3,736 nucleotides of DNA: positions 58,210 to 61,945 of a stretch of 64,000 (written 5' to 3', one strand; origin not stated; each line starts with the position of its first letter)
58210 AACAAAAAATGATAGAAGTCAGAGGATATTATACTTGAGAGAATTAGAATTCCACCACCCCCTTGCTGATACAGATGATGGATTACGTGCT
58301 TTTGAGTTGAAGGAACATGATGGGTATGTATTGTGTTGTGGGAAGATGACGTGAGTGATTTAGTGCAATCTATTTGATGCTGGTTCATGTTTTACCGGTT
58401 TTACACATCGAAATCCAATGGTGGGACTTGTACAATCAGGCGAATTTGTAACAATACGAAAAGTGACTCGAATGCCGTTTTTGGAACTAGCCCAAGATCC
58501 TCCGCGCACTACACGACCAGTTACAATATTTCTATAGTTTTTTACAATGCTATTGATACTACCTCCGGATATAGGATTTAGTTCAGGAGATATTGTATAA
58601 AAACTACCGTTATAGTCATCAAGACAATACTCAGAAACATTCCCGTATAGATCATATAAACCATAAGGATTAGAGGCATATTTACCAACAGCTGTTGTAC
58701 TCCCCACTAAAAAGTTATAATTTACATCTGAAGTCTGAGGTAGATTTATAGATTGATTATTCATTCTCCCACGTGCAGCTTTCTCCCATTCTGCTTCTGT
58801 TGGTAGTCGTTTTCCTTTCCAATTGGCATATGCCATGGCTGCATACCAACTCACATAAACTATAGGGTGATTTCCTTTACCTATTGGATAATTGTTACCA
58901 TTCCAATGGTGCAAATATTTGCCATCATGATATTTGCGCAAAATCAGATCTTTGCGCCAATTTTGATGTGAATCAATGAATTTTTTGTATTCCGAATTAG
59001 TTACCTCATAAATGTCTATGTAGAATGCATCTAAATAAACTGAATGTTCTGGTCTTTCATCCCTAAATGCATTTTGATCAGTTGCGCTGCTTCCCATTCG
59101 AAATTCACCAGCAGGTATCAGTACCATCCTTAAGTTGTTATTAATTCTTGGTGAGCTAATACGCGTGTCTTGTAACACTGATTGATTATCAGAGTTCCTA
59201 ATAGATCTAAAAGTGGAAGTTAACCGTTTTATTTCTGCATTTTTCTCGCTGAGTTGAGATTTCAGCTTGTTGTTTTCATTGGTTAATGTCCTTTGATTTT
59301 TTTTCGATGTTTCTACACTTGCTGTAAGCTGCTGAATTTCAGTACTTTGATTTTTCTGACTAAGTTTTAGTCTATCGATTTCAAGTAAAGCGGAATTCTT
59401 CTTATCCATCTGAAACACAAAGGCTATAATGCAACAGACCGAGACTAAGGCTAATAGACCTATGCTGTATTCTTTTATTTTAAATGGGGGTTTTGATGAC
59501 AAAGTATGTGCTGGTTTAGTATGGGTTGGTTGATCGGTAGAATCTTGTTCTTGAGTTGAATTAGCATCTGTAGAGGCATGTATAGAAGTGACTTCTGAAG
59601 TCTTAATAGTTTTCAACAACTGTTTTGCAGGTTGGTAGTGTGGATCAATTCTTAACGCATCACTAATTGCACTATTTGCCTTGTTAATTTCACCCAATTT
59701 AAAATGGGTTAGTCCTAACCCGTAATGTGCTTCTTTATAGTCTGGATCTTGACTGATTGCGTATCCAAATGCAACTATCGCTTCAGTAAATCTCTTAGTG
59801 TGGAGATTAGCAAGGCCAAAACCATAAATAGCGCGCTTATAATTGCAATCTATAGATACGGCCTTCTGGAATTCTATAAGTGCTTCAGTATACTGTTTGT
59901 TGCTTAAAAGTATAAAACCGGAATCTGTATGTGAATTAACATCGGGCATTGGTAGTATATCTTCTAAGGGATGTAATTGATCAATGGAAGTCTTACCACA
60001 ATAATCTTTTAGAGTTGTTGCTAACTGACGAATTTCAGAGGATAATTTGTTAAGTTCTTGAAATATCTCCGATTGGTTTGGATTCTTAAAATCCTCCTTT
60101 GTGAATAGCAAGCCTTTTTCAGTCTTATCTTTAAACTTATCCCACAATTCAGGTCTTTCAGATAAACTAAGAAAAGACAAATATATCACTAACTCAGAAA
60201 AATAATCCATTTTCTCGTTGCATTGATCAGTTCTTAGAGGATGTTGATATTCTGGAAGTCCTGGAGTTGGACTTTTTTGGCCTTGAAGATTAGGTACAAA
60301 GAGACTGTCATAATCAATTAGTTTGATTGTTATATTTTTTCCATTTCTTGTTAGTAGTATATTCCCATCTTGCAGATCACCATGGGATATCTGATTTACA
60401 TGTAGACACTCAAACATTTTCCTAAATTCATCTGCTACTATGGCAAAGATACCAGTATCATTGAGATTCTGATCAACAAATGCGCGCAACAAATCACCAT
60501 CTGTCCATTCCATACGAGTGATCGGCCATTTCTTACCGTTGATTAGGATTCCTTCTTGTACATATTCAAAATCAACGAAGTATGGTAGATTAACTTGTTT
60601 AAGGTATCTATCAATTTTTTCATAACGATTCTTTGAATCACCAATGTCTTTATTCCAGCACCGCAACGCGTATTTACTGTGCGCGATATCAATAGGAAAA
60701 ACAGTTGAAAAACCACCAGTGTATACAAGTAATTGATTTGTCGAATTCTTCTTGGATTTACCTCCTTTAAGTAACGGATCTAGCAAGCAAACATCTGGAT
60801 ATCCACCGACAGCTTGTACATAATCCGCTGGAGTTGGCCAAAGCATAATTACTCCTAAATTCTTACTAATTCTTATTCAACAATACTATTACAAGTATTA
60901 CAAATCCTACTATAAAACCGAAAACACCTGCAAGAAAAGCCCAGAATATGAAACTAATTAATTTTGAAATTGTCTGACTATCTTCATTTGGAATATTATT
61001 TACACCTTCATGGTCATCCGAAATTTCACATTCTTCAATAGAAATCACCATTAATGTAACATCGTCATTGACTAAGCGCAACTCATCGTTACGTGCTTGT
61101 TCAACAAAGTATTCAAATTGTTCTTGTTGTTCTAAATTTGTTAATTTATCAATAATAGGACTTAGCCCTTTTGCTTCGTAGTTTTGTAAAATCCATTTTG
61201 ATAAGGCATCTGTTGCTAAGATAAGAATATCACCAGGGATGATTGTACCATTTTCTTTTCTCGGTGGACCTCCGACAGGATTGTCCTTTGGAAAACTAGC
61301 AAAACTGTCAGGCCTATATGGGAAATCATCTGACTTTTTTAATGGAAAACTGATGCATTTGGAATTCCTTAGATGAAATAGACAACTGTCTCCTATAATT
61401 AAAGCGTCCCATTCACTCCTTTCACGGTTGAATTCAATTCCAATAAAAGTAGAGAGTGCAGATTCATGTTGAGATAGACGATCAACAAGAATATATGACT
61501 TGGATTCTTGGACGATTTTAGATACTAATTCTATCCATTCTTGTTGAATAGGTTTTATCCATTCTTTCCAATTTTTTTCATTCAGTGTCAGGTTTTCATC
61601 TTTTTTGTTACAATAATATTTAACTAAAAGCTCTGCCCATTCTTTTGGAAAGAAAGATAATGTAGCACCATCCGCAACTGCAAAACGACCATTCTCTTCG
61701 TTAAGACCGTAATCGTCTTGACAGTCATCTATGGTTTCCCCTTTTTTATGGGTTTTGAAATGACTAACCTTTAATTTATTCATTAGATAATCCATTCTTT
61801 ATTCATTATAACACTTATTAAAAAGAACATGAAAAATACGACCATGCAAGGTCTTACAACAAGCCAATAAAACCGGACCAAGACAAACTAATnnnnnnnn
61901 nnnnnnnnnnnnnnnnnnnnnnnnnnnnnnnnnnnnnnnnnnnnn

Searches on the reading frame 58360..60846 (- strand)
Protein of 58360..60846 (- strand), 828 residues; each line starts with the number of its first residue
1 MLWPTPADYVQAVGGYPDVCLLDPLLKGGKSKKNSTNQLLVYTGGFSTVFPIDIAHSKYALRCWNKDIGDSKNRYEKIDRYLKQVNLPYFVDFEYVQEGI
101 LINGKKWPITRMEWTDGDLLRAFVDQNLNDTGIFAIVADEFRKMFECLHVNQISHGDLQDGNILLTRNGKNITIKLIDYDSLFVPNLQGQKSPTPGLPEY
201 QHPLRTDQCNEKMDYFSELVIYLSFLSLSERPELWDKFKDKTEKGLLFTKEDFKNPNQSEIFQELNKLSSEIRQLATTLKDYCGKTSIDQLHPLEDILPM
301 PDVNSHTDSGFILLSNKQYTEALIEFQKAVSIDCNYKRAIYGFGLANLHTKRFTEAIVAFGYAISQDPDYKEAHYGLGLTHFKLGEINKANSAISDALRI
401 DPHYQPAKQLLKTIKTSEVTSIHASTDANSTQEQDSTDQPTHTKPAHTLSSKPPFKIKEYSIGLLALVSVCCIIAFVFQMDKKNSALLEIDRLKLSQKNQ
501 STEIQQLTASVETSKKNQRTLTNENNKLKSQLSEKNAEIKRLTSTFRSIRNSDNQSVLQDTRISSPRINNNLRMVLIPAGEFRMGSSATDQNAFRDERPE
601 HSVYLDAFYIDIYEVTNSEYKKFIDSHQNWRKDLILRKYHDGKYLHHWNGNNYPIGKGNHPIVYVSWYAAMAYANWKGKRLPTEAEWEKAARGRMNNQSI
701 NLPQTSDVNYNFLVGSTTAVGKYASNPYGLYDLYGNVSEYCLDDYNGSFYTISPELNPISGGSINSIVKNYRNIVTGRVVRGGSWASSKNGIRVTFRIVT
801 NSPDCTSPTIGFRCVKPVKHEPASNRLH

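Call 45: search_protein_families(library=pfam, proteins=[window:58360-60846:-], max_evalue=0.001)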
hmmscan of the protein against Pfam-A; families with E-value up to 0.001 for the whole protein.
window:58360-60846:- (828 aa): 10 families
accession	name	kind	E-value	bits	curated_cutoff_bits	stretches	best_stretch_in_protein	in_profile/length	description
PF03781.23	FGE-sulfatase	-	1.1e-56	192.8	23.3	1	573-816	4-255/255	Sulfatase-modifying factor enzyme 1-like domain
PF07719.23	TPR_2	-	1.2e-12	47.3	27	1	372-404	2-34/34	Tetratricopeptide repeat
PF13414.12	TPR_11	-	6.9e-11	42.1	26.8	1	352-385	9-42/42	TPR repeat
PF00515.34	TPR_1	-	1.9e-09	37.4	27.8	0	372-404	2-34/34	Tetratricopeptide repeat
PF14559.12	TPR_19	-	3.5e-09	37.3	25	1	351-411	5-65/68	Tetratricopeptide repeat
PF00069.31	Pkinase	-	2.2e-07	31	31.7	1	44-278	10-242/263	Protein kinase domain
PF13181.12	TPR_8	-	2.4e-07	30.8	25.7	0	372-403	2-33/34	Tetratricopeptide repeat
PF13432.12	TPR_16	-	2.4e-06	28.3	32.7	1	352-403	12-63/65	Tetratricopeptide repeat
PF13431.12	TPR_17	-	1.4e-05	25.4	24.4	0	362-390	4-32/34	Tetratricopeptide repeat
PF14853.12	Fis1_TPR_C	-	0.00033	21.2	25.3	0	371-415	1-45/53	Fis1 C-terminal tetratricopeptide repeat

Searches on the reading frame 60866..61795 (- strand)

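Call 45: search_protein_families(library=pfam, proteins=[window:60866-61795:-], max_evalue=0.001)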
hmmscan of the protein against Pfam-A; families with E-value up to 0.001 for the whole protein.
window:60866-61795:- (309 aa): 2 families
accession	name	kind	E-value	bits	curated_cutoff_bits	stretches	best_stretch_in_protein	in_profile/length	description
PF13672.11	PP2C_2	-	4.7e-05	23.5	24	1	24-225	11-198/209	Protein phosphatase 2C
PF12319.13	TryThrA_C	-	0.00014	21.9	22.8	1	51-121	11-80/216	Tryptophan-Threonine-rich plasmodium antigen C terminal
